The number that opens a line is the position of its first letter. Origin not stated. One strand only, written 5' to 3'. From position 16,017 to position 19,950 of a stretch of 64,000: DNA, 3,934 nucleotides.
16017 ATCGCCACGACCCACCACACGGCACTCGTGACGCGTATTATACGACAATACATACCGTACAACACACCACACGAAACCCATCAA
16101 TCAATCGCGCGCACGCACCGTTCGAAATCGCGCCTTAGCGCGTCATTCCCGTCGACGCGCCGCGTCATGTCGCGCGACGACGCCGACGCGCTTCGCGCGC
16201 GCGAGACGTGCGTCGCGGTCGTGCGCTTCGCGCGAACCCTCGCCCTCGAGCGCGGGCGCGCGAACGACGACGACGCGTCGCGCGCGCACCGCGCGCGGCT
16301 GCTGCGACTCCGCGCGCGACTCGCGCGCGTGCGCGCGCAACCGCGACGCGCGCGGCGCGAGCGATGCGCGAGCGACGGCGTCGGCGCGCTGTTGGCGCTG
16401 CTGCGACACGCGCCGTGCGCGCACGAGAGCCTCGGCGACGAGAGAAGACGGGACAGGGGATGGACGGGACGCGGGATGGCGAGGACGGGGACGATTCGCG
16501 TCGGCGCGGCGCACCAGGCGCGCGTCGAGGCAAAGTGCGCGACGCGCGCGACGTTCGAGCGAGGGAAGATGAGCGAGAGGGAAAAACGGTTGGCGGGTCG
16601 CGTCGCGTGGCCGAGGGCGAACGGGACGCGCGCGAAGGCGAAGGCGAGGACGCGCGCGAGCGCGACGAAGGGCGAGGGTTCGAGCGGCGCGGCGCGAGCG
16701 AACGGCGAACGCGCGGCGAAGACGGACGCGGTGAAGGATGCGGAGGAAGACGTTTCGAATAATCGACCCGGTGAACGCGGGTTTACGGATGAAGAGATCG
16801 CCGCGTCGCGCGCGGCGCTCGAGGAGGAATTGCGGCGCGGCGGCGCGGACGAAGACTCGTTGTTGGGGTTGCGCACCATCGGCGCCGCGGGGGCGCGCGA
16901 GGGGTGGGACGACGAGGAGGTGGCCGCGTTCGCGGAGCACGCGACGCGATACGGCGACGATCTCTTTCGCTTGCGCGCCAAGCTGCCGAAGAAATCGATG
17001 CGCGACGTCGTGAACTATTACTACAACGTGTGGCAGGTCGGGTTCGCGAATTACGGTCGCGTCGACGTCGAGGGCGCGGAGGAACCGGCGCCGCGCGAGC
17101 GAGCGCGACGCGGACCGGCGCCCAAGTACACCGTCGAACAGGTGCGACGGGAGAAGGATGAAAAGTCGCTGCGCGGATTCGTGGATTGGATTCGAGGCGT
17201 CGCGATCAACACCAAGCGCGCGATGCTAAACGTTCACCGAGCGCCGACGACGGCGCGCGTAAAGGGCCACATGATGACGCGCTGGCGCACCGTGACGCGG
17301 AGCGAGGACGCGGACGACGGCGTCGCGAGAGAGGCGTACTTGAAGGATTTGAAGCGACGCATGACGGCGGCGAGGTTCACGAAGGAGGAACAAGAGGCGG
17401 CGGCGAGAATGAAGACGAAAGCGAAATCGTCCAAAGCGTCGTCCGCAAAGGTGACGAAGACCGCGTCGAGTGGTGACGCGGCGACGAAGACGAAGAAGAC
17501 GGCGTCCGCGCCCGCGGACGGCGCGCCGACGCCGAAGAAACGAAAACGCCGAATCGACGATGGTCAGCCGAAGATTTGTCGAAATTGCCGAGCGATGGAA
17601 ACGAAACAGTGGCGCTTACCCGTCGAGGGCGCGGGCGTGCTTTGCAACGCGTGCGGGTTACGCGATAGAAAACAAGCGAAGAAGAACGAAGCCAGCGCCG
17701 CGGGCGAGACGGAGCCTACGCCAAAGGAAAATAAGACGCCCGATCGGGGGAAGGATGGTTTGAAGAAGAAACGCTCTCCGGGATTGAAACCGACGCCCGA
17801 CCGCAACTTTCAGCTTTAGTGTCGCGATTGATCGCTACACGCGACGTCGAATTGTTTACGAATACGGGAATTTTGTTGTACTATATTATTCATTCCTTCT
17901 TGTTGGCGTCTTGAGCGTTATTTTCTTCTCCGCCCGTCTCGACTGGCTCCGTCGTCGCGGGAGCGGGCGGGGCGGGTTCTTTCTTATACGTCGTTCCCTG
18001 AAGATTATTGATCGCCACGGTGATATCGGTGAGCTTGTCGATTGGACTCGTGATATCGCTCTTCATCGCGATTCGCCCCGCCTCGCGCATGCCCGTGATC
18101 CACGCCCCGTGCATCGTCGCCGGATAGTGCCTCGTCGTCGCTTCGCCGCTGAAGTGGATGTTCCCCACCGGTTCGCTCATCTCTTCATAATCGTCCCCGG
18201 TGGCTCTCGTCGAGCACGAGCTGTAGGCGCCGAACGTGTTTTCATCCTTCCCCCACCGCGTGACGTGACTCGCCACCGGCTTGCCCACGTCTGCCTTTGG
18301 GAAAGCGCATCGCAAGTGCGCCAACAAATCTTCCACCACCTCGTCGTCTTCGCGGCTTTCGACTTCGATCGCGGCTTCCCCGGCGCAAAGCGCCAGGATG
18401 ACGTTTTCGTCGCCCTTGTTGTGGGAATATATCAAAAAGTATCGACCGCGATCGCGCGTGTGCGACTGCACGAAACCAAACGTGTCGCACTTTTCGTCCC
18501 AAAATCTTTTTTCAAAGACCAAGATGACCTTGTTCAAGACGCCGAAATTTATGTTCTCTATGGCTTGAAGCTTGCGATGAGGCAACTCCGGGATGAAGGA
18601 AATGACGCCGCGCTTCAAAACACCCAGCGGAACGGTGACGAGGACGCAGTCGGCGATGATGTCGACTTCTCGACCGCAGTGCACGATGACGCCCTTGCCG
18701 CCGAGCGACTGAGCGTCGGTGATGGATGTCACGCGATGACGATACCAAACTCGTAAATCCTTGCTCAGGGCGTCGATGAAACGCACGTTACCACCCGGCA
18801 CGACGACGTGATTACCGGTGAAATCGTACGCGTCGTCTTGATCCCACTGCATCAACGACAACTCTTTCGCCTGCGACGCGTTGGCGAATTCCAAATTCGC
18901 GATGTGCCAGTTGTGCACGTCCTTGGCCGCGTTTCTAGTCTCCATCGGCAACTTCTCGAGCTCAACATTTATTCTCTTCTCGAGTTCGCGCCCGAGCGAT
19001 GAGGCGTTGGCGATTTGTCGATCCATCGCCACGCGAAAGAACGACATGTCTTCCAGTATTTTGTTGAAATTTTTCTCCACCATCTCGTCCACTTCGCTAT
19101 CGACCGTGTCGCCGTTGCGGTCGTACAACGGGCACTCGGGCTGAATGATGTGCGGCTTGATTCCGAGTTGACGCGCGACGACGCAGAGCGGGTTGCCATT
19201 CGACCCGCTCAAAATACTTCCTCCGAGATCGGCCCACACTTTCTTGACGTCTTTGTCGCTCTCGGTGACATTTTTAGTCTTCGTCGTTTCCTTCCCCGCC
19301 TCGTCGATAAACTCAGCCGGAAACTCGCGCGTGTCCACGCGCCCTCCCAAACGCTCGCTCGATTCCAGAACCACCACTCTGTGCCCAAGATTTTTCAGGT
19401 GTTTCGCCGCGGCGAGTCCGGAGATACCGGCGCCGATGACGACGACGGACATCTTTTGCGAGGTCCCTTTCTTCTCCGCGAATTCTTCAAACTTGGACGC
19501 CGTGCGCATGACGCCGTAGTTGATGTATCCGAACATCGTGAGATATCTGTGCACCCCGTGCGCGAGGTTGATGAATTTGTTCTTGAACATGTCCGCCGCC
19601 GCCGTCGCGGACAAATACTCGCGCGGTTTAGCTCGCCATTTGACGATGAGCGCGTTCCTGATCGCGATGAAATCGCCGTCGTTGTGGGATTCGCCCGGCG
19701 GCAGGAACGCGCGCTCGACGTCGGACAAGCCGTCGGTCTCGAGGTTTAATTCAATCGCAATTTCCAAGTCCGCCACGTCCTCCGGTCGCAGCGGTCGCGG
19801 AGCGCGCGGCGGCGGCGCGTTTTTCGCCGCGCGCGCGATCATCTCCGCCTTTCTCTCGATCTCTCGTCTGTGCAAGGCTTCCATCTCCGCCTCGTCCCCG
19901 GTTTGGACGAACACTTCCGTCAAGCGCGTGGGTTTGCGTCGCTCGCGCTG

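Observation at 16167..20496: Two chromatin-repressor-type genes arranged tail-to-tail 70 bp apart: SANT+GATA (MTA-like) and LSD1-type demethylase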

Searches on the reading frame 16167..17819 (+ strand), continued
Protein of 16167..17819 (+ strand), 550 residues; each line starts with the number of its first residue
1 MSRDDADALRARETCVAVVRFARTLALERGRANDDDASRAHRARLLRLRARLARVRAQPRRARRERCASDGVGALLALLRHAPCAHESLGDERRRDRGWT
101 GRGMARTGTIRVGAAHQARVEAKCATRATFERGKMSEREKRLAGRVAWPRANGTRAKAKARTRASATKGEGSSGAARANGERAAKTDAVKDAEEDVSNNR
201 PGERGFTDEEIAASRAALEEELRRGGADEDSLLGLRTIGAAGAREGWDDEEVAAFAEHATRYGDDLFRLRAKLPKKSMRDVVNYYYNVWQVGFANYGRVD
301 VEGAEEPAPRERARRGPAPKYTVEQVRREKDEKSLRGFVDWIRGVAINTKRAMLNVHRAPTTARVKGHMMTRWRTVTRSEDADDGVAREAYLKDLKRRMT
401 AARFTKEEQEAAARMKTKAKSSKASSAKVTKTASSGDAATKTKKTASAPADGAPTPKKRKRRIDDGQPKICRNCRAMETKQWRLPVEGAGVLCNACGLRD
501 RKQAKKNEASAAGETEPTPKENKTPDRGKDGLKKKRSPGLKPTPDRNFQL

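Call 67: search_protein_families(library=pfam, proteins=[L049:4954-6648:+, L039:5563-7143:+, L043:5119-6810:+, L032:5434-7404:+], max_evalue=1)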
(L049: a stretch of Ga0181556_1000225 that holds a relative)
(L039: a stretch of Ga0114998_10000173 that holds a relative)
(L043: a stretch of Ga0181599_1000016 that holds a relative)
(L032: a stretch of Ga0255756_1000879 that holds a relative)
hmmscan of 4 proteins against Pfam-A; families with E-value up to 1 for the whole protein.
L049:4954-6648:+ (564 aa): 6 families
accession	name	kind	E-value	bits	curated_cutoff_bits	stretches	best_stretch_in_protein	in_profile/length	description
PF00249.37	Myb_DNA-binding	-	0.00022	21.7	24.4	1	384-426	2-44/46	Myb-like DNA-binding domain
PF01448.29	ELM2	-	0.0023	19.2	21.7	1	180-197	1-18/53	ELM2 domain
PF14303.12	NAM-associated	-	0.028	15.7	27.7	2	12-90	27-106/162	No apical meristem-associated C-terminal domain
PF25826.1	DUF7952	-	0.028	15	33.4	1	386-438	1-53/131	Domain of unknown function (DUF7952)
PF24812.1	wHTH_TTC3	-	0.043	14.9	27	1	45-103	8-66/123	TTC3-like, winged helix turn helix domain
PF20698.3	PIN-TPR-GreABC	-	0.84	10.3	27.8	1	490-541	70-118/138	PIN domain associated with the TPR-GreAB-C-PIN system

L039:5563-7143:+ (526 aa): 4 families
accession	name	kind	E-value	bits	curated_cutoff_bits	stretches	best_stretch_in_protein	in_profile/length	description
PF00249.37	Myb_DNA-binding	-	0.00046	20.7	24.4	1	346-388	2-44/46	Myb-like DNA-binding domain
PF01448.29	ELM2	-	0.013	16.9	21.7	1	152-197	1-38/53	ELM2 domain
PF25826.1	DUF7952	-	0.16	12.6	33.4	1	348-453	1-96/131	Domain of unknown function (DUF7952)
PF20376.4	DUF6671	-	0.72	10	23.8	1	428-491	87-150/217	Domain of unknown function (DUF6671)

L043:5119-6810:+ (563 aa): 3 families
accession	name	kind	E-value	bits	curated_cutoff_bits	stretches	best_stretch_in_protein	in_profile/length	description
PF00249.37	Myb_DNA-binding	-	0.0003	21.3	24.4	1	383-425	2-44/46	Myb-like DNA-binding domain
PF01448.29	ELM2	-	0.00043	21.5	21.7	1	177-220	1-35/53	ELM2 domain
PF25826.1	DUF7952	-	0.024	15.3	33.4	1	385-439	1-55/131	Domain of unknown function (DUF7952)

L032:5434-7404:+ (656 aa): 2 families
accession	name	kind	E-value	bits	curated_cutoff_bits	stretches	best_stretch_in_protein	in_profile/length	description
PF00249.37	Myb_DNA-binding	-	0.00059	20.3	24.4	1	442-483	3-44/46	Myb-like DNA-binding domain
PF01448.29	ELM2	-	0.13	13.6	21.7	0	297-315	1-17/53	ELM2 domain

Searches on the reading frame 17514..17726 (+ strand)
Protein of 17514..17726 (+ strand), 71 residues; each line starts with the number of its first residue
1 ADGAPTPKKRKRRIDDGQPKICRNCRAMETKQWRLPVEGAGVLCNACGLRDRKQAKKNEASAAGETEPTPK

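Call 72: find_homologous_proteins(query=window:17514-17726:+, max_evalue=0.001)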
Query window:17514-17726:+: 1 candidates shared short words with the query, none scored E <= 0.001.

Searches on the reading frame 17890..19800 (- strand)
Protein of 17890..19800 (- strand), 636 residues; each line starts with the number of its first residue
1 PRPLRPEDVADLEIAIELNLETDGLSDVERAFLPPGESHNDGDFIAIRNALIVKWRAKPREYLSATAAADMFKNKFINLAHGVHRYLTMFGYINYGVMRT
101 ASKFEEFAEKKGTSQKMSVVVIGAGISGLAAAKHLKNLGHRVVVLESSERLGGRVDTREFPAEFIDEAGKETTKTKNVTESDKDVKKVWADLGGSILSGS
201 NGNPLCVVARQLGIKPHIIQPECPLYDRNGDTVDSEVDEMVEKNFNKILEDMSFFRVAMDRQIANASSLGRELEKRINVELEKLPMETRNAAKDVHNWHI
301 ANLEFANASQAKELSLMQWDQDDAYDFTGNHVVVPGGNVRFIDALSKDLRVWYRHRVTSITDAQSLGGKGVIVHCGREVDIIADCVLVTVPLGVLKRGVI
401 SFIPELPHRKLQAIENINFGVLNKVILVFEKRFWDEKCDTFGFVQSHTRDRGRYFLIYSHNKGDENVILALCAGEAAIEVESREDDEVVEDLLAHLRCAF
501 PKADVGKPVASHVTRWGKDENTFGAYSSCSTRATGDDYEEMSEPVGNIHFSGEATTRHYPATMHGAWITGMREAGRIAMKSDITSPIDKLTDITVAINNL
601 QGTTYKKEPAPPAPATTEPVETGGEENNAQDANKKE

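Call 25: find_homologous_proteins(query=window:17890-19800:-, max_evalue=1e-30)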
Query window:17890-19800:- (636 aa): 1290 proteins with E <= 1e-30 among 8000 candidates; the best 120 are listed.
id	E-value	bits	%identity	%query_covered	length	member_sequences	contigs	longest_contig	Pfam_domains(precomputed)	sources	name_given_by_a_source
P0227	0.0e+0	1454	100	100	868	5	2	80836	PF01266.31,PF01593.31,PF13450.13,PF07992.21,PF00070.34,PF01262.28,PF04433.24,PF12831.14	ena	-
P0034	0.0e+0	1445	99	100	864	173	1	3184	PF01266.31,PF01593.31,PF13450.13,PF07992.21,PF00070.34,PF01262.28,PF04433.24,PF12831.14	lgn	-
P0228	1.4e-226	772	58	97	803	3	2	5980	PF01266.31,PF01593.31,PF13450.13,PF00890.31,PF07992.21,PF00070.34,PF01262.28,PF04433.24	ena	-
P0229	3.1e-226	771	59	93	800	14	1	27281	PF01266.31,PF01593.31,PF13450.13,PF07992.21,PF04433.24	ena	-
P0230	1.2e-225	769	59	93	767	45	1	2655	PF01266.31,PF01593.31,PF13450.13,PF07992.21,PF04433.24,PF12831.14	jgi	jgi:monoamine oxidase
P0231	1.5e-225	769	58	93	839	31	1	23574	PF01266.31,PF01593.31,PF13450.13,PF07992.21,PF04433.24,PF12831.14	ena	-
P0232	3.1e-225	768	57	94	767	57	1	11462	PF01266.31,PF01593.31,PF13450.13,PF00890.31,PF07992.21,PF00070.34,PF04433.24,PF12831.14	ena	-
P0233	5.3e-225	767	57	94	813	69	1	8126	PF01266.31,PF01593.31,PF13450.13,PF07992.21,PF00070.34,PF04433.24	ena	-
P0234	3.3e-224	764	59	94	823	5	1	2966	PF01266.31,PF01593.31,PF13450.13,PF07992.21,PF04433.24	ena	-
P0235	3.7e-224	764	57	94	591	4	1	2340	PF01266.31,PF01593.31,PF13450.13,PF00890.31,PF07992.21,PF00070.34,PF04433.24,PF12831.14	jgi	jgi:monoamine oxidase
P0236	3.3e-221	754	58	93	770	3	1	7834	PF01266.31,PF01593.31,PF13450.13,PF07992.21,PF04433.24,PF12831.14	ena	-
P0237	3.8e-216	738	58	92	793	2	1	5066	PF01266.31,PF01593.31,PF13450.13,PF07992.21,PF04433.24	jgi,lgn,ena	-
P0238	6.8e-139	482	42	69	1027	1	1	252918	PF01593.31,PF13450.13,PF04433.24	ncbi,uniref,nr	ncbi:Amine oxidase [Artemisia annua]|uniref:Amine oxidase n=1 Tax=Artemisia annua TaxID=35608 RepID=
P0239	5.6e-127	443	43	90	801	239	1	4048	PF01266.31,PF01593.31,PF13450.13,PF00890.31,PF07992.21,PF01388.28,PF04433.24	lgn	-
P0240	8.6e-126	439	42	90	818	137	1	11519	PF01266.31,PF01593.31,PF13450.13,PF01388.28,PF04433.24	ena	-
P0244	1.2e-120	422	41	90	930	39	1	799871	PF01266.31,PF01593.31,PF13450.13,PF07992.21,PF01388.28,PF04433.24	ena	-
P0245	3.2e-119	417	40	91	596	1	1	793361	PF01266.31,PF01593.31,PF13450.13,PF07992.21,PF04433.24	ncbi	ncbi:histone deacetylase, partial [Micromonas pusilla CCMP1545]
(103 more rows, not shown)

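Call 26: find_encoding_contigs(protein=P0245, flank=8000, max_places=2)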
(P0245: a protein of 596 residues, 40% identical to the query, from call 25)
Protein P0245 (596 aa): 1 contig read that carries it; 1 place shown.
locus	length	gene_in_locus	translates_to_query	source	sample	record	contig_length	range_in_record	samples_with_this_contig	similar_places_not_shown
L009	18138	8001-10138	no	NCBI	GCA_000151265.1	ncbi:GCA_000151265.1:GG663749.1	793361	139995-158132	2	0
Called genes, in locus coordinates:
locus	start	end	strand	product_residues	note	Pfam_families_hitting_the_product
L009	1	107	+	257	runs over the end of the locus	PF01195:Pept_tRNA_hydro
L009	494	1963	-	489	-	-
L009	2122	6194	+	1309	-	-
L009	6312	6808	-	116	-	-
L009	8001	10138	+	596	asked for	PF04433:SWIRM, PF01266:DAO (weak), PF07992:Pyr_redox_2 (weak), PF13450:NAD_binding_8, PF01593:Amino_oxidase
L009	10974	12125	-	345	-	PF01145:Band_7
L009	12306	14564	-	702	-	-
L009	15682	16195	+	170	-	-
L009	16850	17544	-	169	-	PF03311:Cornichon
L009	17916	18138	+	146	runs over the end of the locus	PF01215:COX5B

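Call 27: find_encoding_contigs(protein=P0244, flank=8000, max_places=2)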
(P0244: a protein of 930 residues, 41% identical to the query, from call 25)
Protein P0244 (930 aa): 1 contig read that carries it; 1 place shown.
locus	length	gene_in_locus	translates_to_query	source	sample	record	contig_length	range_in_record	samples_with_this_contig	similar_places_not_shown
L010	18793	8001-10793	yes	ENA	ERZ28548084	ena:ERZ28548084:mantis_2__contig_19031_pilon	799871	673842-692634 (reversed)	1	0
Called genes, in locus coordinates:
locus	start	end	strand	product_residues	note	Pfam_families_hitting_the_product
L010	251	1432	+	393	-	-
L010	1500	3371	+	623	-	PF26188:RESC6 (faint), PF07671:DUF1601 (faint)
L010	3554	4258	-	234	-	PF04417:DUF501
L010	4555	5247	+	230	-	PF01195:Pept_tRNA_hydro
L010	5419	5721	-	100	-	-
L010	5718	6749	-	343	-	PF14226:DIOX_N, PF03171:2OG-FeII_Oxy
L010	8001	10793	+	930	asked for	PF01388:ARID, PF04433:SWIRM, PF01266:DAO, PF01593:Amino_oxidase, PF07992:Pyr_redox_2 (weak), PF13450:NAD_binding_8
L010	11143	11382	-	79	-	-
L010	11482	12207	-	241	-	PF01145:Band_7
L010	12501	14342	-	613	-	-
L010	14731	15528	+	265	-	-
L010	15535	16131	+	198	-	PF27949:LPA2-like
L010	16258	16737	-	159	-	PF03311:Cornichon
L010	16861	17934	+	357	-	-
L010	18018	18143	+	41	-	-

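Call 56: find_encoding_contigs(protein=P0239, flank=10000, max_places=2)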
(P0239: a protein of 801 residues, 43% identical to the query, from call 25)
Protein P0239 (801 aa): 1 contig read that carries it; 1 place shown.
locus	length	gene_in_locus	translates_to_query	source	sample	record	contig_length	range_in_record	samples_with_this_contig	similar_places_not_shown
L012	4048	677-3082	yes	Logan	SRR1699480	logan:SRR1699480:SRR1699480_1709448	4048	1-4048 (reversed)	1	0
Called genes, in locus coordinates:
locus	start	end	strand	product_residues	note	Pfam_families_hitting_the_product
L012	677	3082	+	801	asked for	PF01388:ARID, PF04433:SWIRM, PF00890:FAD_binding_2 (weak), PF01266:DAO (weak), PF01593:Amino_oxidase, PF07992:Pyr_redox_2 (faint), PF13450:NAD_binding_8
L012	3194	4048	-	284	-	?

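Call 67: search_protein_families(library=pfam, proteins=[L012:3194-4048:-], max_evalue=1)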
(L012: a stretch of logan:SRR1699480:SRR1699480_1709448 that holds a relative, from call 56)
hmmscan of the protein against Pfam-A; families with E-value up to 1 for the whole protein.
L012:3194-4048:- (284 aa): 4 families
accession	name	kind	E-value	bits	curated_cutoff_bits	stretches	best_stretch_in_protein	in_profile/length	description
PF00628.35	PHD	-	7.4e-08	32.7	24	1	26-68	1-47/47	PHD-finger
PF23011.2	PHD-1st_NSD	-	0.0002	21.8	27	1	26-68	8-48/49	Histone-lysine N-methyltransferase NSD-like, PHD zinc finger 1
PF13831.12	PHD_2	-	0.029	14.3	28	1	39-69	5-36/36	PHD-finger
PF23004.2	PHDvar_NSD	-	0.091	13.2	27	1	26-53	1-28/47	Histone-lysine N-methyltransferase NSD-like, variant PHD zinc finger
